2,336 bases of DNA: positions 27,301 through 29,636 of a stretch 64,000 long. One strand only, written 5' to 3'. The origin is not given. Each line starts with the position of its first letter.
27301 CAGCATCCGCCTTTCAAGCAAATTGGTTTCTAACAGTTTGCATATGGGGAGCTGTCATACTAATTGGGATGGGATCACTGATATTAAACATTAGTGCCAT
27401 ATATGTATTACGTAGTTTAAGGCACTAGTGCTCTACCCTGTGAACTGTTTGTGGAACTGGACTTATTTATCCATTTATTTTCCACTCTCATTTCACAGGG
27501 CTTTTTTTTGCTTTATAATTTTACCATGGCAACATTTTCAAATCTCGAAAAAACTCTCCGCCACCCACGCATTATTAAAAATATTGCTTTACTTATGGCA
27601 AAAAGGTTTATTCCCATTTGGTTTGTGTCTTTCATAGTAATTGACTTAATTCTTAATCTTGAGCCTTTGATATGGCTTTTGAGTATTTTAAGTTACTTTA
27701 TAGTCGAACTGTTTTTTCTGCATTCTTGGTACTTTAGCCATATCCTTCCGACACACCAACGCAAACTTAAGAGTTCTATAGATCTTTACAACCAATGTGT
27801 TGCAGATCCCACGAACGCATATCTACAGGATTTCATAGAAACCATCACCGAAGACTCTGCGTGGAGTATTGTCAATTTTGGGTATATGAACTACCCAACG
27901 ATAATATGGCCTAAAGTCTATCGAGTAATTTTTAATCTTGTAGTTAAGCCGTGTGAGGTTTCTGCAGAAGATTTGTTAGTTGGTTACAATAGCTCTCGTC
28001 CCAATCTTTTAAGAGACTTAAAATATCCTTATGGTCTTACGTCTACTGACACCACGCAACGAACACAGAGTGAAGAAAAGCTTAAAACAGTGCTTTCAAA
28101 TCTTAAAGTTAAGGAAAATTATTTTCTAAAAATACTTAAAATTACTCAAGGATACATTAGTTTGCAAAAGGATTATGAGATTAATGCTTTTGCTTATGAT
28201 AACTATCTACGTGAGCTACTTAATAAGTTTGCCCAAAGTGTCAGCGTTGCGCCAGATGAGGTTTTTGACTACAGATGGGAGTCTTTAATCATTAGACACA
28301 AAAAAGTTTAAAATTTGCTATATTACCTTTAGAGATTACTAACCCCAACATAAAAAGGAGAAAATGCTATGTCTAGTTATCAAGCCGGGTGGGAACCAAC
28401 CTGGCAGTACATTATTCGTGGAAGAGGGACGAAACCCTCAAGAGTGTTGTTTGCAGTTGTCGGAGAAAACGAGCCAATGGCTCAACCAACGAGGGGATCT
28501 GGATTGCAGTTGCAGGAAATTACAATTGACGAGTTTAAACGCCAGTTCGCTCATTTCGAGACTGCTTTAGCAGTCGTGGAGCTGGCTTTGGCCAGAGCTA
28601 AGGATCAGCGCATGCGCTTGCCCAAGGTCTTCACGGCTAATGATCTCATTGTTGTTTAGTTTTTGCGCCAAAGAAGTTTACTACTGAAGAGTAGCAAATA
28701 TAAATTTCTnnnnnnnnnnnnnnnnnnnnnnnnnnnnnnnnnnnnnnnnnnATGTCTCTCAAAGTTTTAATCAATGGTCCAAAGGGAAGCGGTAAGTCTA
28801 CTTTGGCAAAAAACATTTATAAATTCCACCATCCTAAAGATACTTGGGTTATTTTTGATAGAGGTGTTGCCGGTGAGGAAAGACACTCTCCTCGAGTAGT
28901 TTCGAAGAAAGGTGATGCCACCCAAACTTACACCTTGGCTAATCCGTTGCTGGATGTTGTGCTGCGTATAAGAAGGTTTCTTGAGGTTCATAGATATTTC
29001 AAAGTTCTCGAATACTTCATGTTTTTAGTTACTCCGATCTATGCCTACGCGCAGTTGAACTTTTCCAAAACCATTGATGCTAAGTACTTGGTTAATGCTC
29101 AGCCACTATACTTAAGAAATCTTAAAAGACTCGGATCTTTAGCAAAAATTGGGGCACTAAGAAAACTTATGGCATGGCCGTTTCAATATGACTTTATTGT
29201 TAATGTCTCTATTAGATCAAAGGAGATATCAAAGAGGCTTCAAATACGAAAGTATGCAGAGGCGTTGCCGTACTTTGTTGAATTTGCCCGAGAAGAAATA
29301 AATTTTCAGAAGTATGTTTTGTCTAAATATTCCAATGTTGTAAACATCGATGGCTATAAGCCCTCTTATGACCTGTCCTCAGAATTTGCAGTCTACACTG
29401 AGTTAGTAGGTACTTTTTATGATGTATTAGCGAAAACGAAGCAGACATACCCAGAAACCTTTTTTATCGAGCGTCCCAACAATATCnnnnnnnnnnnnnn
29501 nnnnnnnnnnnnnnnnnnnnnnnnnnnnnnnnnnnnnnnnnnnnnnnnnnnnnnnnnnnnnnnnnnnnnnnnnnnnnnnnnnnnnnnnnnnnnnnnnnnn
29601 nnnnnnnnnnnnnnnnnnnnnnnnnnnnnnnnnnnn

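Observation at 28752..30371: P-loop kinase fused to a class I isoprenoid-synthase-like helical domain (DDxxD ... NDxxD)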

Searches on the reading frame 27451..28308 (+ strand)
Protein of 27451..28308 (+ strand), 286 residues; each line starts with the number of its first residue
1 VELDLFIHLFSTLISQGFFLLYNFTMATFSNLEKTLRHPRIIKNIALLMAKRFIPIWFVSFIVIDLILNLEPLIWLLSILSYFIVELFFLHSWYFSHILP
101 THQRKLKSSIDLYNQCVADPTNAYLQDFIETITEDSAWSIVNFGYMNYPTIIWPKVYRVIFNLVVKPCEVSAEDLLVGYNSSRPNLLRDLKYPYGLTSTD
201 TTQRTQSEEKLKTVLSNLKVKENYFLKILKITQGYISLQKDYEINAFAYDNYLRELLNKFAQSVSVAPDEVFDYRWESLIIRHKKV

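Call 3: search_protein_families(library=pfam, proteins=[window:27451-28308:+], max_evalue=1)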
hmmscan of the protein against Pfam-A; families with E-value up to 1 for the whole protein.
window:27451-28308:+ (286 aa): 0 families

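Call 4: search_protein_families(library=ncbifam, proteins=[window:27451-28308:+], max_evalue=1)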
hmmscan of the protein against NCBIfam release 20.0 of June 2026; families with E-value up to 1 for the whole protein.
window:27451-28308:+ (286 aa): 1 family
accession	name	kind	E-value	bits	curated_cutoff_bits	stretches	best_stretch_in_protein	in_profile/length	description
TIGR02986.1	restrict_Alw26I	exception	0.0044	16.3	443.85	1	145-237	59-153/425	Alw26I/Eco31I/Esp3I family type II restriction endonuclease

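Call 58: find_homologous_proteins(query=A3, max_evalue=0.01)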
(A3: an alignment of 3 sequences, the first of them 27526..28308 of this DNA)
Query A3 (3 sequences) (261 aa, profile of the alignment): 3 proteins with E <= 0.01 among 8000 candidates.
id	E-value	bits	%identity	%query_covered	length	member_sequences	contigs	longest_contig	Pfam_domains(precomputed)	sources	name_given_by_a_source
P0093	4.3e-162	556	84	100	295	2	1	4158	-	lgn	-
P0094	2.7e-152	524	66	99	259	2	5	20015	-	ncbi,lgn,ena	-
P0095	2.5e-145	501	100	91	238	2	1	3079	-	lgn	-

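Call 67: search_protein_families(library=padloc, proteins=[window:27526-28308:+], max_evalue=1)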
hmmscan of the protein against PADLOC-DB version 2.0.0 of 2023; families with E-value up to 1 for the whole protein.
window:27526-28308:+ (261 aa): 0 families

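Call 68: search_protein_families(library=phrogs, proteins=[window:27526-28308:+], max_evalue=1)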
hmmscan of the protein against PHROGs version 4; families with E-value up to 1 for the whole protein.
window:27526-28308:+ (261 aa): 1 family
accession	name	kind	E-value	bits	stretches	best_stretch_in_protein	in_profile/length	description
phrog_2330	-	unknown function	0.18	13.2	1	48-105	63-118/122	unknown function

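Call 70: search_solved_structures(query=A3, max_evalue=10)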
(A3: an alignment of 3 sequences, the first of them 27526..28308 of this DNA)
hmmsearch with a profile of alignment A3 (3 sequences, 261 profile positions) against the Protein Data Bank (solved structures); distinct sequences matched with E-value up to 10: 5.
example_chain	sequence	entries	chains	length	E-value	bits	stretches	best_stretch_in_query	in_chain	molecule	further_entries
8grb_C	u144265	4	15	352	0.084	15.7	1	176-243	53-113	Isoform A of Isocitrate dehydrogenase [NAD] subunit beta, mitochondrial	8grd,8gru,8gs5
6kde_B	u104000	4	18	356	0.086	15.6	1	176-243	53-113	Isocitrate dehydrogenase [NAD] subunit beta, mitochondrial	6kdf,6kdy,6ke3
7ce3_D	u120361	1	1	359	0.088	15.6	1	176-243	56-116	Isocitrate dehydrogenase [NAD] subunit beta, mitochondrial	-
5f3q_A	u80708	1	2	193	0.49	13.1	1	189-247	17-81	Putative uncharacterized protein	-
5f3o_A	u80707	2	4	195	0.59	12.9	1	195-247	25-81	Putative uncharacterized protein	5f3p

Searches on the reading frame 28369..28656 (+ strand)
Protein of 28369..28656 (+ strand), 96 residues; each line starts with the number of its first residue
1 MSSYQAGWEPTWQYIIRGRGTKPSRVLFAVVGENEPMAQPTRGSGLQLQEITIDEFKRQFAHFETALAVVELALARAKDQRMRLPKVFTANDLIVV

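Call 3: search_protein_families(library=pfam, proteins=[window:28369-28656:+], max_evalue=1)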
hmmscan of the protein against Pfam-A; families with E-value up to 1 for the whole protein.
window:28369-28656:+ (96 aa): 0 families

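Call 4: search_protein_families(library=ncbifam, proteins=[window:28369-28656:+], max_evalue=1)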
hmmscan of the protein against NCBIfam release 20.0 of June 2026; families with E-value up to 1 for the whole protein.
window:28369-28656:+ (96 aa): 0 families

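Call 67: search_protein_families(library=padloc, proteins=[window:28369-28656:+], max_evalue=1)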
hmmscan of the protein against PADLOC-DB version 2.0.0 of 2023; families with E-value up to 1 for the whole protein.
window:28369-28656:+ (96 aa): 0 families

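Call 68: search_protein_families(library=phrogs, proteins=[window:28369-28656:+], max_evalue=1)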
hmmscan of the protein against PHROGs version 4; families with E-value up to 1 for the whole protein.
window:28369-28656:+ (96 aa): 0 families

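Call 71: search_solved_structures(query=A4, max_evalue=10)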
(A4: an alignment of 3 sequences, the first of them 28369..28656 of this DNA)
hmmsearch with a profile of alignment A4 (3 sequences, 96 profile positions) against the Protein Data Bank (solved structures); distinct sequences matched with E-value up to 10: 0.

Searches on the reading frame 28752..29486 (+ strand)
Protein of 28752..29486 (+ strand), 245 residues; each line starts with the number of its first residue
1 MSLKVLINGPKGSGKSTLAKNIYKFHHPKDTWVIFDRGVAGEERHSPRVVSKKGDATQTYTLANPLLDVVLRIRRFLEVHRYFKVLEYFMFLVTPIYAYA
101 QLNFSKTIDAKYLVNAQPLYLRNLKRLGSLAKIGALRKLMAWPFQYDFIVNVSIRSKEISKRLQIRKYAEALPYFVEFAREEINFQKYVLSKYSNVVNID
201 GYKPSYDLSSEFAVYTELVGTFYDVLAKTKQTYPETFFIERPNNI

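Call 35: search_solved_structures(query=A5, max_evalue=10, show_alignments=5)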
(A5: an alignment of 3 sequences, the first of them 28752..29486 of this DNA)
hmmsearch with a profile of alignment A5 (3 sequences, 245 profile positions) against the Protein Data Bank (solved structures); distinct sequences matched with E-value up to 10: 32.
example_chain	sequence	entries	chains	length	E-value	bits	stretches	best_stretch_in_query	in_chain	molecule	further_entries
6c2u_A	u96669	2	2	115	0.0025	20.7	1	5-25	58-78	phosphate-loop protein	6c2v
1mt0_A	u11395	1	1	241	0.046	16.6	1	7-36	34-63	Hemolysin secretion ATP-binding protein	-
2ffb_A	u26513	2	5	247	0.046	16.6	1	7-36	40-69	Alpha-hemolysin translocation ATP-binding protein hlyB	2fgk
2pmk_A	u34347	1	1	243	0.046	16.5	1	7-36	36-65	Alpha-hemolysin translocation ATP-binding protein hlyB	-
1xef_A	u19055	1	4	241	0.047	16.5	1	7-36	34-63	Alpha-hemolysin translocation ATP-binding protein hlyB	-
2ff7_A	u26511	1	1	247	0.048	16.5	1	7-36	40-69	Alpha-hemolysin translocation ATP-binding protein hlyB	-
2ffa_A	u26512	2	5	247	0.049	16.5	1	7-36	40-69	Alpha-hemolysin translocation ATP-binding protein hlyB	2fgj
3b5j_A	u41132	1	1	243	0.051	16.4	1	7-36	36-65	Alpha-hemolysin translocation ATP-binding protein hlyB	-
4u00_A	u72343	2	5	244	0.097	15.5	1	4-62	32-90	Amino acid ABC transporter, ATP-binding protein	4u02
2ghi_A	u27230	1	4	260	0.12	15.2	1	8-49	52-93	transport protein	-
6paq_A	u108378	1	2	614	0.15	14.8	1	4-36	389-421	ATM1-type heavy metal exporter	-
4mrn_A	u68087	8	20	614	0.15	14.8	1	4-36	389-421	ABC transporter related protein | ATM1-type heavy metal exporter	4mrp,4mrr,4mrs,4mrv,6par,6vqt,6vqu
6pan_A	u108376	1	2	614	0.15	14.8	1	4-36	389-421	ATM1-type heavy metal exporter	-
6pam_A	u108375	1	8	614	0.15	14.8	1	4-36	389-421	ATM1-type heavy metal exporter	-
6pao_A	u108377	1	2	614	0.15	14.8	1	4-36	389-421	ATM1-type heavy metal exporter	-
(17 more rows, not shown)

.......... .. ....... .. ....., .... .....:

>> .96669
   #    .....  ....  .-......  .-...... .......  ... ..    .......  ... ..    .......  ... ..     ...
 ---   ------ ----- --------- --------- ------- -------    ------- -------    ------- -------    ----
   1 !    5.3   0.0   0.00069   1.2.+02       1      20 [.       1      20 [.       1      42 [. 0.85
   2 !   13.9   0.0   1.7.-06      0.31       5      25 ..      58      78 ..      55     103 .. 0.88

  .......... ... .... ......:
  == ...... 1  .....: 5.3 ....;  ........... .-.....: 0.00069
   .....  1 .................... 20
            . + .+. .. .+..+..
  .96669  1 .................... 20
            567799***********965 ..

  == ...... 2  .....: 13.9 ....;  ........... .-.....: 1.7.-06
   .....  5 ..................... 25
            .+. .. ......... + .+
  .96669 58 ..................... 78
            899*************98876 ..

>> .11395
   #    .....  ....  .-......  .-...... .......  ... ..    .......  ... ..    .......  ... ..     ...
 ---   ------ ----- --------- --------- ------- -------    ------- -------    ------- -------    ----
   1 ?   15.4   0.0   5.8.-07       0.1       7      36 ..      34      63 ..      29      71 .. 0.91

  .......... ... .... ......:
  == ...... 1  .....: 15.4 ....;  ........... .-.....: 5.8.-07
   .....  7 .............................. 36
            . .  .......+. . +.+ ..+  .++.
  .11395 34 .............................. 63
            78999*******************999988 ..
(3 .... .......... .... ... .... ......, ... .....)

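Call 36: search_protein_families(library=pfam, proteins=[window:28752-29486:+], max_evalue=10)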
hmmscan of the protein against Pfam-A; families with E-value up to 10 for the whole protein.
window:28752-29486:+ (245 aa): 24 families
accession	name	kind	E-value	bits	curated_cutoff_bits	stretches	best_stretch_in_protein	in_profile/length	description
PF00005.33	ABC_tran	-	0.0013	19.7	25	1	5-36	14-45/137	ABC transporter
PF13238.12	AAA_18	-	0.0013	19.6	29.4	1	5-46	1-44/128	AAA domain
PF13191.12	AAA_16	-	0.007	17.3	32.6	1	5-37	27-59/167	AAA ATPase domain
PF00158.32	Sigma54_activat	-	0.0074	16.4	20.2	1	3-30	23-50/168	Sigma-54 interaction domain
PF13479.12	AAA_24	-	0.0077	16.5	27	1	2-29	2-24/195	AAA domain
PF13671.12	AAA_33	-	0.011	16.5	27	1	5-26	2-23/143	AAA domain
PF01637.24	ATPase_2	-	0.011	16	33.2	1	5-50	23-68/225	ATPase domain predominantly from Archaea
PF13173.12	AAA_14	-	0.015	15.8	27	1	5-29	5-29/129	AAA domain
PF00503.26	G-alpha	-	0.019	14.5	48.8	1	3-29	22-48/333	G-protein alpha subunit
PF13555.12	AAA_29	-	0.021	15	27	1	5-18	25-38/61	P-loop containing region of AAA domain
PF00931.28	NB-ARC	-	0.03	14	23.5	1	5-28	21-50/248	NB-ARC domain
PF20720.3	nSTAND3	-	0.045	13.9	27.2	1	5-24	20-39/155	Novel STAND NTPase 3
PF05729.18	NACHT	-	0.046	14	26.7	1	5-23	3-21/167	NACHT domain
PF04670.18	Gtr1_RagA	-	0.083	12.7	22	1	4-33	1-30/232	Gtr1/RagA G protein conserved region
PF14532.12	Sigma54_activ_2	-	0.092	13.4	25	1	3-39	22-58/138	Sigma-54 interaction domain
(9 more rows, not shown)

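Call 55: predict_structure(alignment_id=A5)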
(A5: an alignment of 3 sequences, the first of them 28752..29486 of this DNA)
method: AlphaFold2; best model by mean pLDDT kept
length: 245 residues; sequences in the alignment: 3
mean_pLDDT: 38.6   pTM: 0.29
mean pLDDT of the five models: 38.6, 38.3, 35.6, 35.2, 31.4
residues with pLDDT >= 90: 0; 70-90: 1; 50-70: 31; < 50: 213
segments of 3 or more residues with pLDDT < 50: 1-68, 83-173, 176-216, 239-245
pLDDT, mean of each block of 10 residues (from residue 1): 23 26 30 31 32 29 42 51 46 42 30 33 41 39 32 32 42 49 46 34 35 47 59 57 32
secondary structure, 60 per line:
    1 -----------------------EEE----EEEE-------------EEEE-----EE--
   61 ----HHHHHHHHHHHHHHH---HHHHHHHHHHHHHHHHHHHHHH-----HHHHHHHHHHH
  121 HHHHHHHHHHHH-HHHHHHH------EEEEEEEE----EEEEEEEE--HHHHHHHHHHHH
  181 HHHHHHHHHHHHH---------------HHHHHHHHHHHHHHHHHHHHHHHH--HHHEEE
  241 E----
elements in order: E24-26 E31-34 E48-51 H65-79 H83-104 H110-132 H134-140 E147-154 E159-166 H169-193 H209-232 E238-241
